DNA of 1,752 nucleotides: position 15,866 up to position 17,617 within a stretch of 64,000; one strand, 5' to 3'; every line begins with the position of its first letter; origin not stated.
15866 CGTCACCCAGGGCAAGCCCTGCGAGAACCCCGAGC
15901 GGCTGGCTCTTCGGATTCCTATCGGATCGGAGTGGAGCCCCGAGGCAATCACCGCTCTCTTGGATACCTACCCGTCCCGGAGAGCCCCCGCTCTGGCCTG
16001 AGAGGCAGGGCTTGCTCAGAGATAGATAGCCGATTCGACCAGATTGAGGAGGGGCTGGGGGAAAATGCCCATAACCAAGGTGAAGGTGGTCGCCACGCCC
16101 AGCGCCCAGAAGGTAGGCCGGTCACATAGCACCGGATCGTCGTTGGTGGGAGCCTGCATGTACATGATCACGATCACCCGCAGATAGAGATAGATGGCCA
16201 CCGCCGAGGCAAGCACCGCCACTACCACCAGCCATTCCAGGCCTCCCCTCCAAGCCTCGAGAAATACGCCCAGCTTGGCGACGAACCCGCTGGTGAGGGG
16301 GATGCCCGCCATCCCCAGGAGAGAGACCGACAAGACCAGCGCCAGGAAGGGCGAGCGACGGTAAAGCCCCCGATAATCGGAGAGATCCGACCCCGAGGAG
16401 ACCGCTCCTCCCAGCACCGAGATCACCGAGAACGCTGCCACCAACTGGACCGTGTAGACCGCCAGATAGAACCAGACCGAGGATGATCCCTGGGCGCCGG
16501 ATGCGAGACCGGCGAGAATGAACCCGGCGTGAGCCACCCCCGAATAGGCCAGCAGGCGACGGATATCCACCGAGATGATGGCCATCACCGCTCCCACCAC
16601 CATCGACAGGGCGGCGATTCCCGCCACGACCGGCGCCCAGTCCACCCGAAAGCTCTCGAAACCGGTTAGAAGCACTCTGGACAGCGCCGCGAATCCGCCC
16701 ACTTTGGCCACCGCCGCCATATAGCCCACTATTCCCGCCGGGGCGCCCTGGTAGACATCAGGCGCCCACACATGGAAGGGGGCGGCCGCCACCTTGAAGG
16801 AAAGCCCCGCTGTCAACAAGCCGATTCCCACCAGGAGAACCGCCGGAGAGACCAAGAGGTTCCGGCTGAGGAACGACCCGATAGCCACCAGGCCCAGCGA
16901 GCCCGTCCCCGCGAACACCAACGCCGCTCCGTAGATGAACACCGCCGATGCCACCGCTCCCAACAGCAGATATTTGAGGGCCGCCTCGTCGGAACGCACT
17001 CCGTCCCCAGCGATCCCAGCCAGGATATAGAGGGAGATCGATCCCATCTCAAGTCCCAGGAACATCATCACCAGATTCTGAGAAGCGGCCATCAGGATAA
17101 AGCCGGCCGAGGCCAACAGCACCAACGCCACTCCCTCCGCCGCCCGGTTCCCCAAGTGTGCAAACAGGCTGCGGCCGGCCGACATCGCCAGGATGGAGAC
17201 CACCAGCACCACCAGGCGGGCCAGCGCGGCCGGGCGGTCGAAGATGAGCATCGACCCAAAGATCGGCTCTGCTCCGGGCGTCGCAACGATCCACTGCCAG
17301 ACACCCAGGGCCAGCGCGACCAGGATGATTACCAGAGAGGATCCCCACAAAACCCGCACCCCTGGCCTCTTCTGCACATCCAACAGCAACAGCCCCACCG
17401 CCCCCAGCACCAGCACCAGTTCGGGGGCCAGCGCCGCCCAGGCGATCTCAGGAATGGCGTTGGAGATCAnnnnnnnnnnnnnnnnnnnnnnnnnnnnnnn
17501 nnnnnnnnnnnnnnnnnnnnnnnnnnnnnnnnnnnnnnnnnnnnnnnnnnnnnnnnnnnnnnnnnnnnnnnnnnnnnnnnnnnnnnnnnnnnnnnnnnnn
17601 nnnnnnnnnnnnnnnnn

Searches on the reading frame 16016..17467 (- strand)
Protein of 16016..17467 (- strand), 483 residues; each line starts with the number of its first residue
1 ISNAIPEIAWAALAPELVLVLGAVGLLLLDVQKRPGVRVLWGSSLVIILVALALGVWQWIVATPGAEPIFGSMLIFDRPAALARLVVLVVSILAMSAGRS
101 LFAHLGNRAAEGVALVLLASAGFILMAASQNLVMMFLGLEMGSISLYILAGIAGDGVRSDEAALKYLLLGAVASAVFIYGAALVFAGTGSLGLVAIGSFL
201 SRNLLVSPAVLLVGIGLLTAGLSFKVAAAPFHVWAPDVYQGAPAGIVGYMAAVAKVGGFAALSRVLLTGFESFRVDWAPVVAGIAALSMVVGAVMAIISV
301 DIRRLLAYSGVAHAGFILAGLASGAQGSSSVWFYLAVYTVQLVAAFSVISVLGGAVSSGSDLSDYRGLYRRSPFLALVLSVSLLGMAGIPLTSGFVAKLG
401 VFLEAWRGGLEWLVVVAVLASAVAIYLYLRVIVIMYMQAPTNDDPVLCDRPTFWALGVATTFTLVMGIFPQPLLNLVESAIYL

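Call 59: search_protein_families(library=pfam, proteins=[window:16016-17467:-], max_evalue=0.00001)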
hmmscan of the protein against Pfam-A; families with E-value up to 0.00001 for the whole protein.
window:16016-17467:- (483 aa): 1 family
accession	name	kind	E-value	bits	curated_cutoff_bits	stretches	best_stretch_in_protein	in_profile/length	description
PF00361.26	Proton_antipo_M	-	2.8e-60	204.5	21.5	1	129-422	1-292/294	NADH:quinone oxidoreductase/Mrp antiporter, TM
